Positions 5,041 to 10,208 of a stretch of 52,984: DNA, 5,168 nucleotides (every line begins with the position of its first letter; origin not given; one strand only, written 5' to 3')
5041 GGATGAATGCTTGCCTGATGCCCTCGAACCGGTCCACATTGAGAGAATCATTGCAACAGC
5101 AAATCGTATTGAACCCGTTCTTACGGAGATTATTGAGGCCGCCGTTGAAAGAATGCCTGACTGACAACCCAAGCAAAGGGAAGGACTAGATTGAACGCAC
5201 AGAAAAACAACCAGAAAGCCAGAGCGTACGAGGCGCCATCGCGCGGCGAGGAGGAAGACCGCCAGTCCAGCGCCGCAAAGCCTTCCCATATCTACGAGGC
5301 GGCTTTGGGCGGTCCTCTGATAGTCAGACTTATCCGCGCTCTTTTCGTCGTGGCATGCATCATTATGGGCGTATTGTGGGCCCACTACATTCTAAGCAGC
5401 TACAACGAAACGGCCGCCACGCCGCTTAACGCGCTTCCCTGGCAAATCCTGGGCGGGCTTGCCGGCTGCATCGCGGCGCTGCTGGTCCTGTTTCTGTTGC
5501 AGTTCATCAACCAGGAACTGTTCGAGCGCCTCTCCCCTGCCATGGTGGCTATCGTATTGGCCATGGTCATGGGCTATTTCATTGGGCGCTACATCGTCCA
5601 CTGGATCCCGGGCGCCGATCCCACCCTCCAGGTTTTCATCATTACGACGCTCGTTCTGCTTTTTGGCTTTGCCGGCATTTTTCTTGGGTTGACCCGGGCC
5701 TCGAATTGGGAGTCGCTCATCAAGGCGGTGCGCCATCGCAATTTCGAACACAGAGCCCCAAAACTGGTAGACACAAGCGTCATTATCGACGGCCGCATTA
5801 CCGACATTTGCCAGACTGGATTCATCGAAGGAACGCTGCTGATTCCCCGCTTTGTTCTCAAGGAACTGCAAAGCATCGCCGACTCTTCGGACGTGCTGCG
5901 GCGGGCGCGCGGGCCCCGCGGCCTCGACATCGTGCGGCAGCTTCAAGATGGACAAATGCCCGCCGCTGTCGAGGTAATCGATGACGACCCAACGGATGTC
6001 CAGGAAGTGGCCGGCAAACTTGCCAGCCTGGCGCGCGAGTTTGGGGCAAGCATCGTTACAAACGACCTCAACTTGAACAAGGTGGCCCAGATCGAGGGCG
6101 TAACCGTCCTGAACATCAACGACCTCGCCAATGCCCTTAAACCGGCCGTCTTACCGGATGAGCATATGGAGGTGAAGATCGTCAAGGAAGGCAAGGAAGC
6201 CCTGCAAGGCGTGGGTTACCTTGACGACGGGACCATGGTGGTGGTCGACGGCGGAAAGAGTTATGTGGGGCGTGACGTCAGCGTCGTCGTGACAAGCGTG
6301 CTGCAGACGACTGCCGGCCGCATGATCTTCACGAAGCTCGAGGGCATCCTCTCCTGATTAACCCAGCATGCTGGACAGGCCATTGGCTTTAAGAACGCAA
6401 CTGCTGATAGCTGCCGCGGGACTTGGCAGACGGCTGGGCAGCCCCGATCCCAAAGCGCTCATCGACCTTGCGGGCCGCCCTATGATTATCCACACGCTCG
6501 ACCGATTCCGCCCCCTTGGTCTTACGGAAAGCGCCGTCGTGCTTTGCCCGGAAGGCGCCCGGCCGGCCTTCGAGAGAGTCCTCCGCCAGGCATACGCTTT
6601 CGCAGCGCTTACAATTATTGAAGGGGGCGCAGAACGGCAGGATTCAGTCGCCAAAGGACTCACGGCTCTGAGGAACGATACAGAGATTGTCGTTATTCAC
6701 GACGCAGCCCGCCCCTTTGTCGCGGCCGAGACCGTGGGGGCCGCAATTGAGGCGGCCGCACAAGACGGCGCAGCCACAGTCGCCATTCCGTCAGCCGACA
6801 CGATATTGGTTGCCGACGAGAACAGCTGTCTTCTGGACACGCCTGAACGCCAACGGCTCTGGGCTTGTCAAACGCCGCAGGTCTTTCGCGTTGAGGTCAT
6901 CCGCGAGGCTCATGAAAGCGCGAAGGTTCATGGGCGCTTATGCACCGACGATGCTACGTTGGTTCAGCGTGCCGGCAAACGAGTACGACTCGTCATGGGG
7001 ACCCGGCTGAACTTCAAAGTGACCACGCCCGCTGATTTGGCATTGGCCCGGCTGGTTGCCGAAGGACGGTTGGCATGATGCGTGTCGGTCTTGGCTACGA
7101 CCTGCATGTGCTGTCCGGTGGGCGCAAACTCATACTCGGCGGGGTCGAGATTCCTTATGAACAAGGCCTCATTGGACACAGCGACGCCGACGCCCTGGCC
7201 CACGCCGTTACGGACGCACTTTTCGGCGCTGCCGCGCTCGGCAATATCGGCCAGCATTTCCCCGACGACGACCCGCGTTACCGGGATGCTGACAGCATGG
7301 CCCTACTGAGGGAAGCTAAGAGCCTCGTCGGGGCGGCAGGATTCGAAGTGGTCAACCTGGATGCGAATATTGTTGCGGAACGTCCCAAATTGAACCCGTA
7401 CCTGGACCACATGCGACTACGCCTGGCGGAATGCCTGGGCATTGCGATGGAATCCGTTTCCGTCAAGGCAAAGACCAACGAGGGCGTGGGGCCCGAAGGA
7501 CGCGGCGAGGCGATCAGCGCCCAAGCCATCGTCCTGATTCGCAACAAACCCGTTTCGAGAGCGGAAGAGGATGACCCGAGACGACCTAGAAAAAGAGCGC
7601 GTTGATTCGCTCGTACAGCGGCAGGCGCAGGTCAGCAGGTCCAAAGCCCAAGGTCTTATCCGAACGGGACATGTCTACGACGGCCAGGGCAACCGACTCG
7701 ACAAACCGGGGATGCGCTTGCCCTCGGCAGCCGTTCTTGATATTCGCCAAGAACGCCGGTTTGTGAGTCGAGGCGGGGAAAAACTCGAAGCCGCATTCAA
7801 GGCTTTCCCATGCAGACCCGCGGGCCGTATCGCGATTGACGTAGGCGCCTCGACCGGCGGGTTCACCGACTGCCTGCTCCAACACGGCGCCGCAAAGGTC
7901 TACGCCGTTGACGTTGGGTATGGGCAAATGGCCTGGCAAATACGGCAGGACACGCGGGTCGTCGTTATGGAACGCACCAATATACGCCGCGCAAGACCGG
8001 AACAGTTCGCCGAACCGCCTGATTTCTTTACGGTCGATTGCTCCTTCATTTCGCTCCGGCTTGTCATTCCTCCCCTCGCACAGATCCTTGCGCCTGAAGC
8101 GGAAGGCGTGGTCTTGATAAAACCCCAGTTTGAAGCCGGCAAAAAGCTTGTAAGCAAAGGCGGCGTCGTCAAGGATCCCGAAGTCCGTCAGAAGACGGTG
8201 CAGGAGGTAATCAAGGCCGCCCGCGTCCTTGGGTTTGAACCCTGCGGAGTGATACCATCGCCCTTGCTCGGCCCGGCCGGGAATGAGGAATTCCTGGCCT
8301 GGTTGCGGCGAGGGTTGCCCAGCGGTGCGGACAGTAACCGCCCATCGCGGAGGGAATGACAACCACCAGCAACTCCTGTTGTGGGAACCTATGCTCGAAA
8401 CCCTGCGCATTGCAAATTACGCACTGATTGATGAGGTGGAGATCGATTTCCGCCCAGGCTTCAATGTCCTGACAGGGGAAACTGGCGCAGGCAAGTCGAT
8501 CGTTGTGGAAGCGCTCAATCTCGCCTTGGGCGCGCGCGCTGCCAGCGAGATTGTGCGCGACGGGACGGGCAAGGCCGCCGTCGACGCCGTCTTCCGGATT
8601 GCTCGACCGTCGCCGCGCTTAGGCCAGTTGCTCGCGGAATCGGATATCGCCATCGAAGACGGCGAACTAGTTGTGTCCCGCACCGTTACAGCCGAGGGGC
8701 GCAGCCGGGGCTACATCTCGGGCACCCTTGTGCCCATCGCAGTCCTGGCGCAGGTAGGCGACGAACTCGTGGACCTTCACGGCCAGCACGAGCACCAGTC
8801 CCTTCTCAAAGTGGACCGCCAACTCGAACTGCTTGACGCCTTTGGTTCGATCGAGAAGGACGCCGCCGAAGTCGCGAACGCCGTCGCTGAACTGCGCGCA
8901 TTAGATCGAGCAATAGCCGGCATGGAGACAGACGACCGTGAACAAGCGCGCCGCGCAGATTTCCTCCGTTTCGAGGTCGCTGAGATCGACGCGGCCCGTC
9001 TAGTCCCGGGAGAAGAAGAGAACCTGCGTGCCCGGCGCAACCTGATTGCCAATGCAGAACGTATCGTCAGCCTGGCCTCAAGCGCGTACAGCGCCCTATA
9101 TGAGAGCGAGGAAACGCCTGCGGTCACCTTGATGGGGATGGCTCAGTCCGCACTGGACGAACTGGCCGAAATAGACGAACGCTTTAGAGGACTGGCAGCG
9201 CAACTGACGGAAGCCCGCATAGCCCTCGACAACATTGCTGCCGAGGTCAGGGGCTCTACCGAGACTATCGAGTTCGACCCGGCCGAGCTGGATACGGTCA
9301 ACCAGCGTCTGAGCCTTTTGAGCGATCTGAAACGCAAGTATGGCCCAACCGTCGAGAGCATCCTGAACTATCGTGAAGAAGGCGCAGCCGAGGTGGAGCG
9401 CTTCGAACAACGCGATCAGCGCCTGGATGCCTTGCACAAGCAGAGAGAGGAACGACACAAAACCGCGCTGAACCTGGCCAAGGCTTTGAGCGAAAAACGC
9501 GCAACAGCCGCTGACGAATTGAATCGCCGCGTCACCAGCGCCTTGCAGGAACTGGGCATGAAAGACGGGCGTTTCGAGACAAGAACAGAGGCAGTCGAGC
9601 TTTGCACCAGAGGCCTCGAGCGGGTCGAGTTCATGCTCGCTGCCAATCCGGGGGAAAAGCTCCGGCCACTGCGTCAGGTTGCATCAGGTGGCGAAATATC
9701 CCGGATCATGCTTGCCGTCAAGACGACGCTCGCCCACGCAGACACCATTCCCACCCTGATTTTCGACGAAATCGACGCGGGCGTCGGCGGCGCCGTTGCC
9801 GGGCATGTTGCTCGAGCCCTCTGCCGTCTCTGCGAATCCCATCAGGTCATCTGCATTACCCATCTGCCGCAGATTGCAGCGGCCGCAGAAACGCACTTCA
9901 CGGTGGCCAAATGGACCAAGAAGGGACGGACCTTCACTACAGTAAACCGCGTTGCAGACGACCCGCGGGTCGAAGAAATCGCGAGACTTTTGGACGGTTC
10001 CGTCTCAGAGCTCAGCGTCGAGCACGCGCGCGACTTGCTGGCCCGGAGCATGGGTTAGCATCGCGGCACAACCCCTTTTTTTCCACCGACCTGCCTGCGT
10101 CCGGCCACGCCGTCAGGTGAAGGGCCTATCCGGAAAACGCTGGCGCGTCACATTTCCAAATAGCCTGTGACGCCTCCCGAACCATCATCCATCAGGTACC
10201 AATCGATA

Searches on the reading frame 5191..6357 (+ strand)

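Call 46: search_protein_families(library=pfam, proteins=[window:5191-6357:+], max_evalue=0.00001)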
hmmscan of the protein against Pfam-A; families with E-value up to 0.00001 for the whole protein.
window:5191-6357:+ (388 aa): 1 family
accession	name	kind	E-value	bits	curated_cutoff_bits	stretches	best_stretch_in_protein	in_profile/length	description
PF01850.27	PIN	-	7.9e-06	26.9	23.6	0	192-299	2-118/120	PIN domain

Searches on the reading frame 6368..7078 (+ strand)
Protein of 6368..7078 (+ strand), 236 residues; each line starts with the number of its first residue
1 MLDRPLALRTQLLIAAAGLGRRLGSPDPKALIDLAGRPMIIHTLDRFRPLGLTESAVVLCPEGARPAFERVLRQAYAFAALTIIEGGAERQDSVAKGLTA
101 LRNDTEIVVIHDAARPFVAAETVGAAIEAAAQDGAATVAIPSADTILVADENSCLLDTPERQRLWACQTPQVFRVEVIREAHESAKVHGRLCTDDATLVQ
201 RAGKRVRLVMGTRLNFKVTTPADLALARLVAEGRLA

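Call 46: search_protein_families(library=pfam, proteins=[window:6368-7078:+], max_evalue=0.00001)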
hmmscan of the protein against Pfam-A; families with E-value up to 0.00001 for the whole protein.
window:6368-7078:+ (236 aa): 2 families
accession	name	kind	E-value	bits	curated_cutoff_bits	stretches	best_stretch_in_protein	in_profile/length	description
PF01128.25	IspD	-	4.3e-62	210.2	27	1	12-229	3-217/221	2-C-methyl-D-erythritol 4-phosphate cytidylyltransferase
PF12804.13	NTP_transf_3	-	2.6e-14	54.1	27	1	13-144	2-125/160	MobA-like NTP transferase domain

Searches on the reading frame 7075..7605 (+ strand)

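Call 46: search_protein_families(library=pfam, proteins=[window:7075-7605:+], max_evalue=0.00001)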
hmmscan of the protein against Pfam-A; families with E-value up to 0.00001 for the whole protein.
window:7075-7605:+ (176 aa): 1 family
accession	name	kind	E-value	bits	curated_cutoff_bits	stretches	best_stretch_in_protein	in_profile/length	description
PF02542.21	YgbB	-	2.8e-63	213.3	26.7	1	2-155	1-154/155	YgbB family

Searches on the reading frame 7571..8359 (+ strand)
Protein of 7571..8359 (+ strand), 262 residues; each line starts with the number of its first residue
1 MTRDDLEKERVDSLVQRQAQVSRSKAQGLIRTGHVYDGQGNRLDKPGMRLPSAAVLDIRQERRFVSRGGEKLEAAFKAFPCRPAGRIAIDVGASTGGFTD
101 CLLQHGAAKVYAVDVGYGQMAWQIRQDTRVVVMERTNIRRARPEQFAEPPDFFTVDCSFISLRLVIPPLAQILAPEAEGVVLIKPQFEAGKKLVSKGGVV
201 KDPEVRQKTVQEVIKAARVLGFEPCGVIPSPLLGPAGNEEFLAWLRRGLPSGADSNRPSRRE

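Call 46: search_protein_families(library=pfam, proteins=[window:7571-8359:+], max_evalue=0.00001)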
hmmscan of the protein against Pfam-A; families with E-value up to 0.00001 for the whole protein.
window:7571-8359:+ (262 aa): 1 family
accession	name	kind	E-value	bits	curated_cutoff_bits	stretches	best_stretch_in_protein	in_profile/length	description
PF01728.25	FtsJ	-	3.3e-45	154.7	24.1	1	64-247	1-181/181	FtsJ-like methyltransferase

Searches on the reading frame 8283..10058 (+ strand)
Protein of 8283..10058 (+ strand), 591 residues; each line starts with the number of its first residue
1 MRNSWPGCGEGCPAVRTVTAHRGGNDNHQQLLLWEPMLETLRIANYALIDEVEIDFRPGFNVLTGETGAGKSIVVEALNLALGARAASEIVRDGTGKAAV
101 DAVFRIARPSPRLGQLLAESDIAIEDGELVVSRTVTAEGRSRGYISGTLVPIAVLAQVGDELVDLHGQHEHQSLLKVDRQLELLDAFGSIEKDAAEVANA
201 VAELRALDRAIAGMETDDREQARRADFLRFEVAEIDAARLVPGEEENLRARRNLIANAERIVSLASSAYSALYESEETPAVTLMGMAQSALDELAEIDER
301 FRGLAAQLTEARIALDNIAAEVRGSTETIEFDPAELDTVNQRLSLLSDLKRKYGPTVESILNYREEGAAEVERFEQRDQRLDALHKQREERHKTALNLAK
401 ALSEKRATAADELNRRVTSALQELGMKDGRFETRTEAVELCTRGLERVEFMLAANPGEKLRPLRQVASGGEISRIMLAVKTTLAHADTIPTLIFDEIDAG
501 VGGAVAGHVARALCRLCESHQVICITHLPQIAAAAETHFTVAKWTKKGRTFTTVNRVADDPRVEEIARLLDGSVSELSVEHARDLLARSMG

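Call 46: search_protein_families(library=pfam, proteins=[window:8283-10058:+], max_evalue=0.00001)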
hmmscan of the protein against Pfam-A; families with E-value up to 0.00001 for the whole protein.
window:8283-10058:+ (591 aa): 4 families
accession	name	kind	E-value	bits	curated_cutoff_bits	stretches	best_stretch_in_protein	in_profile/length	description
PF02463.25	SMC_N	-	5.3e-18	65.7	40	1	38-544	2-214/220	RecF/RecN/SMC N terminal domain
PF13476.12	AAA_23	-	9.1e-15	56.3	27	1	41-220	2-172/201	AAA domain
PF13304.12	AAA_21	-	1.9e-07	31.9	27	0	312-531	128-302/304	AAA domain, putative AbiEii toxin, Type IV TA system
PF13175.12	AAA_15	-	2.7e-06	27.7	32.1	0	37-82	1-47/374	AAA ATPase domain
